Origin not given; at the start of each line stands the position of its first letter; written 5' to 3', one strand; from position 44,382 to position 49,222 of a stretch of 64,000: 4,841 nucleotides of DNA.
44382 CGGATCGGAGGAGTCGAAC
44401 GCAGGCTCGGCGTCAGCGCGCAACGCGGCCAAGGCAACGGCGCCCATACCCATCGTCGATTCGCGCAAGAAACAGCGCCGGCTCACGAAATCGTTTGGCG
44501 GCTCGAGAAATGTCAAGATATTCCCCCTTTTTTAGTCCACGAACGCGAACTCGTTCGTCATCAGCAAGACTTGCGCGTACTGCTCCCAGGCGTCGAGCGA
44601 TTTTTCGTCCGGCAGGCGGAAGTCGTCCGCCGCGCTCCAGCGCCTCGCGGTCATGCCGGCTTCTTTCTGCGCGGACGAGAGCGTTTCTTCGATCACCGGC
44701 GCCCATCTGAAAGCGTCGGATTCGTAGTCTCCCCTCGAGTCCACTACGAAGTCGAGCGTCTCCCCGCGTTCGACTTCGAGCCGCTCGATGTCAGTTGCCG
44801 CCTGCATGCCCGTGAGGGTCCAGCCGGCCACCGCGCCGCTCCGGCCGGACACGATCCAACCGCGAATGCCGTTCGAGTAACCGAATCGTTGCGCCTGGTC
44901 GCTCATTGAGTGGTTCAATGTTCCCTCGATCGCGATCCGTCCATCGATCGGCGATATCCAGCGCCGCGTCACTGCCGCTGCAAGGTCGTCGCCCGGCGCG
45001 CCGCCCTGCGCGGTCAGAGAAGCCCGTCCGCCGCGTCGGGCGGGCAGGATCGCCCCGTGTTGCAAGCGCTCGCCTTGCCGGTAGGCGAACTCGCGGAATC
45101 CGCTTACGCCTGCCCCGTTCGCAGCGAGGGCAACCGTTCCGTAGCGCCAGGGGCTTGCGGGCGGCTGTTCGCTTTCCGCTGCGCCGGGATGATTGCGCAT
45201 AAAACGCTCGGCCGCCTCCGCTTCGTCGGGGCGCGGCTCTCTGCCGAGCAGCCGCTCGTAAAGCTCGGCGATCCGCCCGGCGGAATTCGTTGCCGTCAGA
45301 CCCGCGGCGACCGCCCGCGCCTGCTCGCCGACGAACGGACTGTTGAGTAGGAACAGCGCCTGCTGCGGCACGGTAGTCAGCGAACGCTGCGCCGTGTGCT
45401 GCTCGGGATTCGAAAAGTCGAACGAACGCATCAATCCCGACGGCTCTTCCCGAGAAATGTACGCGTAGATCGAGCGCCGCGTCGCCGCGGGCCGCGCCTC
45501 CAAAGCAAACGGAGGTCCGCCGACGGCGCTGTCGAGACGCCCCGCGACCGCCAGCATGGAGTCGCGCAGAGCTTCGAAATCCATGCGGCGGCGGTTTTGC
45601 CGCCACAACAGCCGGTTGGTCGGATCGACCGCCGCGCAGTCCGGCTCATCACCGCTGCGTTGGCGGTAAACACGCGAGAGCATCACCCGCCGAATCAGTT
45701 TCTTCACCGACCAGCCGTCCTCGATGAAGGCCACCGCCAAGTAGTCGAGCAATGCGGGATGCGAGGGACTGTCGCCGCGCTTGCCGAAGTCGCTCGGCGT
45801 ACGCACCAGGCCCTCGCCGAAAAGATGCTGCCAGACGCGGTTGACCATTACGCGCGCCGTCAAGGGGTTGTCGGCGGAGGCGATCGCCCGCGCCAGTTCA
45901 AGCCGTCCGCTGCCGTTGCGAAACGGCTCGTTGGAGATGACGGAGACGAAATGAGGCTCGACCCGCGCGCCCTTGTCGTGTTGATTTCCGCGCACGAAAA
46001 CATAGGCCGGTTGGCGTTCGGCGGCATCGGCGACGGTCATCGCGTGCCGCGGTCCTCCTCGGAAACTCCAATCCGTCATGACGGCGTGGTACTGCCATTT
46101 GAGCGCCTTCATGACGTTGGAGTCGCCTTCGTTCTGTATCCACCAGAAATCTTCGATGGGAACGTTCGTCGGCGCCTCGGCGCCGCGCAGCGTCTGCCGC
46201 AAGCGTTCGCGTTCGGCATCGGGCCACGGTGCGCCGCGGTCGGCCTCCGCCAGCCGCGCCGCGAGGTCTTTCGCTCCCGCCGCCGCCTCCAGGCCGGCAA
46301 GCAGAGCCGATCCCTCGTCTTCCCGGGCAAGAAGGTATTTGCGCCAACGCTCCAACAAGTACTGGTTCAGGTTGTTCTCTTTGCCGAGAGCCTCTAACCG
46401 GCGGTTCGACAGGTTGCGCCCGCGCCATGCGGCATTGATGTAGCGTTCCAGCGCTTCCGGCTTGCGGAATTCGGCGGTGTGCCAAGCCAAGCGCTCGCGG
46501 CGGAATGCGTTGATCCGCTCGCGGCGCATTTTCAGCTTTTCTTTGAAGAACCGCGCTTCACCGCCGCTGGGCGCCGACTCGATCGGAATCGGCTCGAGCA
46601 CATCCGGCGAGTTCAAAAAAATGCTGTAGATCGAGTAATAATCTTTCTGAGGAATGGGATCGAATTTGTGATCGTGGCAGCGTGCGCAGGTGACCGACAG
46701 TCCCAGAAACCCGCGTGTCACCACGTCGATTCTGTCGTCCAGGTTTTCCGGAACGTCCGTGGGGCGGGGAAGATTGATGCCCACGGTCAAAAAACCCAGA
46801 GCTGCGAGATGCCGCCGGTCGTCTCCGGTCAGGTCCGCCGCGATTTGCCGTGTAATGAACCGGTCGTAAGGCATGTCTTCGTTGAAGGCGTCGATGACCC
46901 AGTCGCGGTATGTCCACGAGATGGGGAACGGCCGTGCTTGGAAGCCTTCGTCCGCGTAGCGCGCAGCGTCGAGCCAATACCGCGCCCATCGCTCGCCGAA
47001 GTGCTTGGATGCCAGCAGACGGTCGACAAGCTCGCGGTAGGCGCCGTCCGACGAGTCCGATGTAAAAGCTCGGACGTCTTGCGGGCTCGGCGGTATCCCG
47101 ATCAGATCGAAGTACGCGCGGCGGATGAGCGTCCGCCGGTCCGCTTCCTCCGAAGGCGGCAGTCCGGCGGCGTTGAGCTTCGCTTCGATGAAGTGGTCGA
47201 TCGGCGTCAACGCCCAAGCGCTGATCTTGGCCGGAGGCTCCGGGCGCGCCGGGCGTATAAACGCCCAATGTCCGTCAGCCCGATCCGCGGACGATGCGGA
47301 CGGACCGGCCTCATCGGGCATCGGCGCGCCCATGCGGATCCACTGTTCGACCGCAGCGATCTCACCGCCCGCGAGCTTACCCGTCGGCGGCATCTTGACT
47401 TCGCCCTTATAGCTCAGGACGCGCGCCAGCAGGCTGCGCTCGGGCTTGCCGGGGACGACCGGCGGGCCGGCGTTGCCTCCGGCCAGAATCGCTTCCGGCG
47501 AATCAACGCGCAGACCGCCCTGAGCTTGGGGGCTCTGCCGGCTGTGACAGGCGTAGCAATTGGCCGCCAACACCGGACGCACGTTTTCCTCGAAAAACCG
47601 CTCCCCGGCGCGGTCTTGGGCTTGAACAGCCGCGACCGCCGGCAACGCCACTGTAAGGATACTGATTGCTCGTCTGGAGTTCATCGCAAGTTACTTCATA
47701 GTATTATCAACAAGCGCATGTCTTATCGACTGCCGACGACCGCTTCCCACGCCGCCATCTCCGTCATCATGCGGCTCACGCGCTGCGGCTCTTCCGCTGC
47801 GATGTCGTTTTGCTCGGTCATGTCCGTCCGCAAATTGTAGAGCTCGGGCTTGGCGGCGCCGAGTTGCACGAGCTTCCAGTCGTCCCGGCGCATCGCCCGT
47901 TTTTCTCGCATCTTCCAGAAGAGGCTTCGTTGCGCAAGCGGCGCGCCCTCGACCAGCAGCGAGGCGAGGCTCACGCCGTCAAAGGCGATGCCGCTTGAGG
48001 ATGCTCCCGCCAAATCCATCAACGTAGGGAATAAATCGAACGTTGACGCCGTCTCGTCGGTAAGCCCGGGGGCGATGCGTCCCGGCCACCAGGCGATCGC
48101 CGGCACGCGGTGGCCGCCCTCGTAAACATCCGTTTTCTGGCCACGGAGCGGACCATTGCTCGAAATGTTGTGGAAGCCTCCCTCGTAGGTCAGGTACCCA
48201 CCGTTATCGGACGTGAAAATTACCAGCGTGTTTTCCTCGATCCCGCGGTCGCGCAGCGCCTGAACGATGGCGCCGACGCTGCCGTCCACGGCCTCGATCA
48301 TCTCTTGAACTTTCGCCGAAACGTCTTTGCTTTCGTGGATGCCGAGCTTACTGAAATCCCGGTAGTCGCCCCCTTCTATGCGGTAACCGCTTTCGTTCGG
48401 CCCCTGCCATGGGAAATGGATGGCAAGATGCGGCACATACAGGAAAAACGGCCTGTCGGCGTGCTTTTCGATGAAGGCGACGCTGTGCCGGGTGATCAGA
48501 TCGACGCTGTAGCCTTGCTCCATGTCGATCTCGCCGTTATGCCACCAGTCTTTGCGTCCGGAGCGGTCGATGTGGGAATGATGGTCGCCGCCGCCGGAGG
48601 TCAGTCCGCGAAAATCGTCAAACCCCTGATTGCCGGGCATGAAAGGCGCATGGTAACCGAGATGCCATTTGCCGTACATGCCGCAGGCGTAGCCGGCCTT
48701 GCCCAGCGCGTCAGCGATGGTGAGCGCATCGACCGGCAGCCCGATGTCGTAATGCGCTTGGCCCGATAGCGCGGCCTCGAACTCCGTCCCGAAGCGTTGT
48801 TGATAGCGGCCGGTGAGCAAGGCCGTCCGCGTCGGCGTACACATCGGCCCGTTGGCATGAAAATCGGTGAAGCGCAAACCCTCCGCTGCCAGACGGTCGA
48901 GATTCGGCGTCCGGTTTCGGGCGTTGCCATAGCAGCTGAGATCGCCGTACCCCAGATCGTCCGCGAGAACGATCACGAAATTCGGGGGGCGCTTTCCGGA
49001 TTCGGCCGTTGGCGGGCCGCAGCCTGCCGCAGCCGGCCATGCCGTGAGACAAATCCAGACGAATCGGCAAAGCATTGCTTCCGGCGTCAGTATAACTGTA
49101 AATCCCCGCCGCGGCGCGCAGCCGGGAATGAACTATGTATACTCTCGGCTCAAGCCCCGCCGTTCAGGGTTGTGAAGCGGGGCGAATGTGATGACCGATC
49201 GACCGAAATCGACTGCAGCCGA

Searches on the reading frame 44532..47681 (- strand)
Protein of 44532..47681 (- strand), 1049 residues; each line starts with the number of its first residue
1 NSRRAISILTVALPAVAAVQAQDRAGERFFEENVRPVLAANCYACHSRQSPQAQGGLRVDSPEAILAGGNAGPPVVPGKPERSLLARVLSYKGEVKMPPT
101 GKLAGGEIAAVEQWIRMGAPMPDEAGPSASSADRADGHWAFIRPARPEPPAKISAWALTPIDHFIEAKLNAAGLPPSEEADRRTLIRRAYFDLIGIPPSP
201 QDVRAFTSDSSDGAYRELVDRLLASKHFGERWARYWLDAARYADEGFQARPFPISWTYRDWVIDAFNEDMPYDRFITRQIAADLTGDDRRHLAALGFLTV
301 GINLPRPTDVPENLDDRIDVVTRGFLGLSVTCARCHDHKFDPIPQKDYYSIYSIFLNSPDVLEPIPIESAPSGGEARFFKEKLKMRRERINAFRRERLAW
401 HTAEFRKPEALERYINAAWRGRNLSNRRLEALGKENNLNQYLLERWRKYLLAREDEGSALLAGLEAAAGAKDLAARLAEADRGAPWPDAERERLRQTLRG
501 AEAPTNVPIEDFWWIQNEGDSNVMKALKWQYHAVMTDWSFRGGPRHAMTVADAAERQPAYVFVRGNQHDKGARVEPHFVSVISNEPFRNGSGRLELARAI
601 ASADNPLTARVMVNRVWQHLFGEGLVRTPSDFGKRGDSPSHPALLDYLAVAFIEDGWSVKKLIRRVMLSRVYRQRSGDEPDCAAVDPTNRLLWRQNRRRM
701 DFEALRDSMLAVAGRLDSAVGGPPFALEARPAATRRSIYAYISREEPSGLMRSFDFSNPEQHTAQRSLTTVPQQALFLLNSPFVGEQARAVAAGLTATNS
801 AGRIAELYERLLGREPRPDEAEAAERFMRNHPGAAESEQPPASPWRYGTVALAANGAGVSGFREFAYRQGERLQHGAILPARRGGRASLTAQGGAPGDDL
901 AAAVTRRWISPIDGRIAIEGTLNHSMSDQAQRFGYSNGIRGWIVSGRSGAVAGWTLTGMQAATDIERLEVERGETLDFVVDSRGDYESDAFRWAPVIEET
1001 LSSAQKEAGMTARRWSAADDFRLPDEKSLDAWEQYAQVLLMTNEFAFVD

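Call 36: search_protein_families(library=pfam, proteins=[window:44532-47681:-], max_evalue=0.01)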
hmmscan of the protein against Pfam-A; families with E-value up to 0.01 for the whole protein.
window:44532-47681:- (1049 aa): 4 families
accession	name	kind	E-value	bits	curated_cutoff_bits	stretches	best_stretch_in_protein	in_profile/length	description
PF07587.16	PSD1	-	1.2e-88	297.1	28.5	1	592-827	1-243/244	Protein of unknown function (DUF1553)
PF07583.16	PSCyt2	-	9e-76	254.9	29.8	1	160-357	1-206/209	Protein of unknown function (DUF1549)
PF07635.16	PSCyt1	-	7.6e-12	46.1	22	1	42-101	1-59/59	Planctomycete cytochrome C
PF13442.11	Cytochrome_CBB3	-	0.009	16.8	27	0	36-115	8-68/68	Cytochrome C oxidase, cbb3-type, subunit III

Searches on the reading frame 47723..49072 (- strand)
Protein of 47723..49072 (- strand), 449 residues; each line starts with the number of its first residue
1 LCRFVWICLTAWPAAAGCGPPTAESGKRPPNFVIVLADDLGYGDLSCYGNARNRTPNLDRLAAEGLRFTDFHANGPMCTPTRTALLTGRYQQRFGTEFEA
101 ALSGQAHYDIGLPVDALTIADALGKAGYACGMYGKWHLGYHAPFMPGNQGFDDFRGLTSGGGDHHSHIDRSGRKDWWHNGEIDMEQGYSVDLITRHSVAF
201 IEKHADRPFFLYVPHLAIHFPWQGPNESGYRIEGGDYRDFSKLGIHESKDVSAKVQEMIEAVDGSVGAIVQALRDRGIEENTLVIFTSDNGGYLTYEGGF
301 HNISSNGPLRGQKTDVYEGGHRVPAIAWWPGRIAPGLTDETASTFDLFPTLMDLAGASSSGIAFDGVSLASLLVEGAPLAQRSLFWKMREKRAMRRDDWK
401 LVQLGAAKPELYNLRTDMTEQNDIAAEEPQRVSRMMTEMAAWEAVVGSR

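Call 36: search_protein_families(library=pfam, proteins=[window:47723-49072:-], max_evalue=0.01)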
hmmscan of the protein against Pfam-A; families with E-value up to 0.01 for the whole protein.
window:47723-49072:- (449 aa): 3 families
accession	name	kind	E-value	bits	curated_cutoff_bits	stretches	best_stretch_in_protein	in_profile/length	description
PF00884.28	Sulfatase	-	2.5e-64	217.9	25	1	30-357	1-301/301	Sulfatase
PF01663.27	Phosphodiest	-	1.9e-08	34.7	23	1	53-291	18-220/342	Type I phosphodiesterase / nucleotide pyrophosphatase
PF16347.10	SGSH_C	-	1.3e-06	29.1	29.3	1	315-435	10-143/154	N-sulphoglucosamine sulphohydrolase, C-terminal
